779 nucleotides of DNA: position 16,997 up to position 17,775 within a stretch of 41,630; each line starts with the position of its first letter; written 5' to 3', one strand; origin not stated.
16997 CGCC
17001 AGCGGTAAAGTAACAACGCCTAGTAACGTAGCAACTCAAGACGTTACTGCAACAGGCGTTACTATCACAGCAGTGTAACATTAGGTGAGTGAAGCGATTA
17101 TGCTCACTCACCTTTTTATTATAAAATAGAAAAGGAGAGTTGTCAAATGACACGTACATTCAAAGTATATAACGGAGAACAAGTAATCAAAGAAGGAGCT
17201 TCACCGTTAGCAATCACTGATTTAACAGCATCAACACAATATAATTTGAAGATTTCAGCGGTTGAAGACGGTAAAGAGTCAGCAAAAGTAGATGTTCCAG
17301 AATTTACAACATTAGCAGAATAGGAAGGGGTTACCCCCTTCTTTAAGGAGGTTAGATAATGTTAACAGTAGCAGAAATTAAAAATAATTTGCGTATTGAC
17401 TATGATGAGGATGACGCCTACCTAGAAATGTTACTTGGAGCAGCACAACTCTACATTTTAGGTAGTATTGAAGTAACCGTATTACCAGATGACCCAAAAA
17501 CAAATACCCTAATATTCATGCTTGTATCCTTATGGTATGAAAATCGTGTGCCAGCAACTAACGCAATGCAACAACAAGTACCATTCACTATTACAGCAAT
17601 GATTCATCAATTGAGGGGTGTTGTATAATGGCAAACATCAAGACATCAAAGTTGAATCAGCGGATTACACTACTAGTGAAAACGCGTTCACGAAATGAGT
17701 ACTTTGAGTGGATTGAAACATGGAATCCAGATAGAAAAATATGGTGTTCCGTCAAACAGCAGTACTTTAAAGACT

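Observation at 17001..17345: An Ig-like/FN3 domain is split across a -1-frame extension of the capsid gene and a separate 58-aa ORF, with a hairpin terminator between them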

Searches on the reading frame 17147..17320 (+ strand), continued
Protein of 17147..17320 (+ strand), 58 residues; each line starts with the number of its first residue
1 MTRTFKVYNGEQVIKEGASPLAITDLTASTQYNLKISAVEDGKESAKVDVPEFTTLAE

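Call 43: fold_search(model_id=the predicted structure, library=pdb)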
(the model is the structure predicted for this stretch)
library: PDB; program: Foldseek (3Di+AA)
matches with E <= 10: 902; with E <= 0.001: 0
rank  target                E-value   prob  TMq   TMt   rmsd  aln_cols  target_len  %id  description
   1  5e7t_B                4.0e-02  1.00  0.68  0.16   2.5        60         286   32  Structure of the tripod (BppUct-A-L) from the baseplate of bacteriophage Tuc2009 (released 2015-12-30)
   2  3tes_A                1.0e-01  0.99  0.62  0.41   4.1        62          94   22  Crystal Structure of Tencon (released 2012-05-16)
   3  2db8_MODEL_1_A        1.1e-01  1.00  0.64  0.39   3.3        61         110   13  Solution structures of the fn3 domain of human Tripartite motif protein 9 (released 2006-06-15)
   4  2cum_MODEL_1_A        1.4e-01  0.94  0.50  0.33   5.0        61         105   26  The solution structure of the 33rd fibronectin type III domain of human Tenascin-X (released 2005-11-26)
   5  8osd_A                1.5e-01  0.96  0.56  0.35   5.1        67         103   19  Crystal structure of the titin domain Fn3-49 (released 2023-08-23)
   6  3mtr_A                1.6e-01  0.99  0.64  0.22   3.8        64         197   14  Crystal structure of the Ig5-FN1 tandem of human NCAM (released 2010-06-23)
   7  2crm_MODEL_1_A        1.7e-01  0.99  0.64  0.36   3.2        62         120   21  Solution structure of the forth FNIII domain of human (released 2005-11-20)
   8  7y8h_A                1.7e-01  0.99  0.64  0.43   4.7        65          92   23  Crystal structure of sDscam FNIII1 domain, isoform alpha7 (released 2023-05-24)
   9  1x5i_MODEL_1_A        1.8e-01  0.98  0.60  0.32   3.3        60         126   17  The solution structure of the fourth fibronectin type III domain of human Neogenin (released 2005-11-15)
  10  8jj5_B                1.8e-01  0.87  0.51  0.25   4.7        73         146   15  Porcine uroplakin complex (released 2023-06-14)
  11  4m6a_A                1.9e-01  0.97  0.59  0.43   3.7        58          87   24  N-Terminal beta-Strand Swapping in a Consensus Derived Alternative Scaffold Driven by Stabilizing Hydrophobic Interact (released 2014-02-26)
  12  7y8h_B                1.9e-01  0.97  0.57  0.39   4.9        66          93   20  Crystal structure of sDscam FNIII1 domain, isoform alpha7 (released 2023-05-24)
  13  2gee                  2.0e-01  0.98  0.60  0.23   3.8        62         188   16  Crystal Structure of Human Type III Fibronectin Extradomain B and Domain 8 (released 2006-10-17)
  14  5n48_B                2.1e-01  0.96  0.56  0.40   3.6        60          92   20  Structure of Anticalin N9B in complex with extra-domain B of human oncofetal fibronectin (released 2018-02-14)
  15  1wk0_MODEL_1_A        2.2e-01  0.99  0.69  0.33   2.9        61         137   16  Solution structure of Fibronectin type III domain derived from human KIAA0970 protein (released 2004-11-29)
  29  4m6a_B                2.8e-01  0.97  0.62  0.43   3.7        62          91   22  N-Terminal beta-Strand Swapping in a Consensus Derived Alternative Scaffold Driven by Stabilizing Hydrophobic Interact (released 2014-02-26)
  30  4m6a_J                2.8e-01  0.97  0.62  0.44   3.5        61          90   23  N-Terminal beta-Strand Swapping in a Consensus Derived Alternative Scaffold Driven by Stabilizing Hydrophobic Interact (released 2014-02-26)
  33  4m6a_G                3.0e-01  0.97  0.61  0.44   3.3        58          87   22  N-Terminal beta-Strand Swapping in a Consensus Derived Alternative Scaffold Driven by Stabilizing Hydrophobic Interact (released 2014-02-26)
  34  4m6a_C                3.0e-01  0.95  0.59  0.41   3.7        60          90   23  N-Terminal beta-Strand Swapping in a Consensus Derived Alternative Scaffold Driven by Stabilizing Hydrophobic Interact (released 2014-02-26)
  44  4m6a_E                3.3e-01  0.92  0.58  0.41   4.2        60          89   23  N-Terminal beta-Strand Swapping in a Consensus Derived Alternative Scaffold Driven by Stabilizing Hydrophobic Interact (released 2014-02-26)
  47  4m6a_I                3.5e-01  0.93  0.58  0.44   3.5        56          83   21  N-Terminal beta-Strand Swapping in a Consensus Derived Alternative Scaffold Driven by Stabilizing Hydrophobic Interact (released 2014-02-26)
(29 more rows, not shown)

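Call 55: find_encoding_contigs(protein=P0010, flank=1500, max_places=2)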
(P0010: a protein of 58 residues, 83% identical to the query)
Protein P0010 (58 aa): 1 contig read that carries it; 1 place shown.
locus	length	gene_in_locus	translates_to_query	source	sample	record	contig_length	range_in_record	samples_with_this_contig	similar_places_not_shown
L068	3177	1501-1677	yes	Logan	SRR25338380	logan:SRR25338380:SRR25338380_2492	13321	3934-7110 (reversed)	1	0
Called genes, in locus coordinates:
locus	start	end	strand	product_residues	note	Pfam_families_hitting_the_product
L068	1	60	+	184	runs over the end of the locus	PF04586:Peptidase_S78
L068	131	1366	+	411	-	PF05065:Phage_capsid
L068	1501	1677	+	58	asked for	-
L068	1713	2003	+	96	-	PF05135:Phage_connect_1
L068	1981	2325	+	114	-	PF05521:Phage_HCP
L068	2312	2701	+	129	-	-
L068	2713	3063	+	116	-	-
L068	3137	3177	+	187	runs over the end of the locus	PF04630:Phage_TTP_1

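Call 56: find_encoding_contigs(protein=P0011, flank=1500, max_places=2)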
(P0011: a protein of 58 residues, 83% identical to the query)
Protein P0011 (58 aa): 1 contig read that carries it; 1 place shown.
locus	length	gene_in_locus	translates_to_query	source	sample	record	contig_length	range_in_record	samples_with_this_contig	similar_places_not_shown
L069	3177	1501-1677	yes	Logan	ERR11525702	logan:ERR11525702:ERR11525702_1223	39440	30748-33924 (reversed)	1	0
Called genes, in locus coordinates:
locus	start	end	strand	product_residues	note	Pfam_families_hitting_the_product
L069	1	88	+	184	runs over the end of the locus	PF04586:Peptidase_S78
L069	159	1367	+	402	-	PF05065:Phage_capsid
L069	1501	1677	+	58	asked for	-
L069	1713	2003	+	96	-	PF05135:Phage_connect_1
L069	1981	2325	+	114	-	PF05521:Phage_HCP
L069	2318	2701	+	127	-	-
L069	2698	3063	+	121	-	-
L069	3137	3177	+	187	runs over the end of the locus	PF04630:Phage_TTP_1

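Call 57: find_encoding_contigs(protein=P0015, flank=1500, max_places=2)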
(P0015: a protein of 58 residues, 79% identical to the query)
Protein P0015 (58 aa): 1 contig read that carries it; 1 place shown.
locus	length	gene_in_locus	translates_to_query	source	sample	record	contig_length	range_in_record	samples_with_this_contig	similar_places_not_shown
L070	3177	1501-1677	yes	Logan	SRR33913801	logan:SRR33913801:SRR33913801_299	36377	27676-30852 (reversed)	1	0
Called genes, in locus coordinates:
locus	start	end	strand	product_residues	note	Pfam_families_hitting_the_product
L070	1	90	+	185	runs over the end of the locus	PF04586:Peptidase_S78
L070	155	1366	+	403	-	PF05065:Phage_capsid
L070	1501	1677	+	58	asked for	-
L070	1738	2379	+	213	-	-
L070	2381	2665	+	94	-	PF05135:Phage_connect_1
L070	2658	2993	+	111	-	PF05521:Phage_HCP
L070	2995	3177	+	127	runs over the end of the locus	-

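Call 58: find_encoding_contigs(protein=P0013, flank=1500, max_places=2)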
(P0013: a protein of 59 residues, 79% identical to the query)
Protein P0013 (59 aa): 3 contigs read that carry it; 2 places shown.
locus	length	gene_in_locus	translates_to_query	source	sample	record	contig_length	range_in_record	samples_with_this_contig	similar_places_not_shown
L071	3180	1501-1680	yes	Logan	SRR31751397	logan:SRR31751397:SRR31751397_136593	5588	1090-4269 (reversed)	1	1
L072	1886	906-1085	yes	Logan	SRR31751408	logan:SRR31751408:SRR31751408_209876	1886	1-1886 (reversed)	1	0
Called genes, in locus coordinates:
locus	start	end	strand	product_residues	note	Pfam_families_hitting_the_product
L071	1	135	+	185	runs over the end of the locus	PF04586:Peptidase_S78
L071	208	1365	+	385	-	PF05065:Phage_capsid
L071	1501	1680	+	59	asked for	-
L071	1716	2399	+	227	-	-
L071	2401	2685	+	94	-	PF05135:Phage_connect_1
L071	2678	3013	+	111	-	PF05521:Phage_HCP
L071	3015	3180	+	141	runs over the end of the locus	-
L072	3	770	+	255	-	?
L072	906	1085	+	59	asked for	-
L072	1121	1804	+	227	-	-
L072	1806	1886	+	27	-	?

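Call 59: find_encoding_contigs(protein=P0009, flank=1500, max_places=2)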
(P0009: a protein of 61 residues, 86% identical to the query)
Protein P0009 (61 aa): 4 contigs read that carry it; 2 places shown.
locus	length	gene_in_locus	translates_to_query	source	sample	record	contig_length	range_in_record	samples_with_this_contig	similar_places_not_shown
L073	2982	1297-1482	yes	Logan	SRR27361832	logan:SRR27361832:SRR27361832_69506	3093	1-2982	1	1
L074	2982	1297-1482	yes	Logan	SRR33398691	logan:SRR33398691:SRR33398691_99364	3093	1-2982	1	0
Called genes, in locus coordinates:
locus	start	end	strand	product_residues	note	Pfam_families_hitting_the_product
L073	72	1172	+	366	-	PF05065:Phage_capsid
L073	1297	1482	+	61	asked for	-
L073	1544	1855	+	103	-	-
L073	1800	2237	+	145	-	-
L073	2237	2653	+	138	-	-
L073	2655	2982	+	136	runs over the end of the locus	-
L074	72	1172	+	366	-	PF05065:Phage_capsid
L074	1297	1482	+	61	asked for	-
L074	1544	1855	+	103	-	-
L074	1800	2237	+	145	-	-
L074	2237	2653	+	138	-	-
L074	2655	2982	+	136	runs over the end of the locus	-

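Call 60: find_encoding_contigs(protein=P0017, flank=1500, max_places=2)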
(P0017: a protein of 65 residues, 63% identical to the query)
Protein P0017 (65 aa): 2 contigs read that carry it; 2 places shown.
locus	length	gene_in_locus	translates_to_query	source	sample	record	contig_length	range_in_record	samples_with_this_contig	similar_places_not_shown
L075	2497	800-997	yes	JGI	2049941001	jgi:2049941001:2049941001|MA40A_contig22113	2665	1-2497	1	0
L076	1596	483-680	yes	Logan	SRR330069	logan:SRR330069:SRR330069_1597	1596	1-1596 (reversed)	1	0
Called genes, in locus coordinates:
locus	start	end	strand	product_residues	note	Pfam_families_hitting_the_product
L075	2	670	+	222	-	?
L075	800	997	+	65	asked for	-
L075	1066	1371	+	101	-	-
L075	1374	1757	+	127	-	-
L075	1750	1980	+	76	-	-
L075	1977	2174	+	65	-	-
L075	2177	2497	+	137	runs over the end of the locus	-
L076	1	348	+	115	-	?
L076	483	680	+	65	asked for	-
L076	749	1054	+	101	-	-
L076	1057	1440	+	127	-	-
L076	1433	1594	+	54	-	?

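Call 61: find_encoding_contigs(protein=P0019, flank=1500, max_places=2)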
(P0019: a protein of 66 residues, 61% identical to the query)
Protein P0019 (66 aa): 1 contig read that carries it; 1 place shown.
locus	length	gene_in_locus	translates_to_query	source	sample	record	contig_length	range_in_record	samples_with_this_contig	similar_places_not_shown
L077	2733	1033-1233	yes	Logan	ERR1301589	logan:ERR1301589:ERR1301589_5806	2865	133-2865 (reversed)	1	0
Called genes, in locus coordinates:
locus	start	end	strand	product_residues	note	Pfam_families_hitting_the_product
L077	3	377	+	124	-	?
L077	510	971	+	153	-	-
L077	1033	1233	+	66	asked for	-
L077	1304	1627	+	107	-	-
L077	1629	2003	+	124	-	-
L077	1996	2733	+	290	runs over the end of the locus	?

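Call 62: find_encoding_contigs(protein=P0016, flank=1500, max_places=2)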
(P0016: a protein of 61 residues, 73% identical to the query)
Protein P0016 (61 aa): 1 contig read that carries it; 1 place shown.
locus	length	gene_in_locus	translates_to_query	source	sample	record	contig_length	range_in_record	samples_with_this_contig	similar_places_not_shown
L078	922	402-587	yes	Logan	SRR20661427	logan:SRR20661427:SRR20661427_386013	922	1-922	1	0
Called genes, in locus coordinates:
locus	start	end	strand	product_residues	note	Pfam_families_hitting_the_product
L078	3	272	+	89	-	?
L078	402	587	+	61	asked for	-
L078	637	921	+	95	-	?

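Call 82: search_protein_families(library=phrogs, proteins=[window:17147-17320:+], max_evalue=0.001)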
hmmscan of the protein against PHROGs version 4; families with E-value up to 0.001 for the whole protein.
window:17147-17320:+ (58 aa): 6 families
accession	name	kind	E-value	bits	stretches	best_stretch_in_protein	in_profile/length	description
phrog_341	-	tail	6.9e-15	56.4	1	1-56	1-63/154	major tail protein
phrog_37836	-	unknown function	2.5e-09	37.7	1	1-57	1-60/315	-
phrog_4178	-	tail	4.9e-08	34.1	1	3-57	3-67/105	major tail protein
phrog_29134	-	tail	4.7e-07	30.8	1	5-57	12-67/191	tail protein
phrog_1696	-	tail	5.8e-07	27.9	1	1-56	1172-1234/2079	major tail protein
phrog_14018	-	tail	6.7e-07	30.1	1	3-57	3-57/131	major tail protein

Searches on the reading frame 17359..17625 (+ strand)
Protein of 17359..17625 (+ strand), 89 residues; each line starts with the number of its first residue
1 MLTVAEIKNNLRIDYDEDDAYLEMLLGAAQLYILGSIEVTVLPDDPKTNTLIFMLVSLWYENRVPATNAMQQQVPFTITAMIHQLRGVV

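Call 4: search_protein_families(library=pfam, proteins=[window:17359-17625:+], max_evalue=1)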
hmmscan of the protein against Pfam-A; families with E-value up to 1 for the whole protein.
window:17359-17625:+ (89 aa): 1 family
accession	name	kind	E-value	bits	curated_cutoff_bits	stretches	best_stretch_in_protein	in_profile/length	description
PF05135.19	Phage_connect_1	-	3.5e-12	47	21.2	1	1-86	1-101/101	Phage gp6-like head-tail connector protein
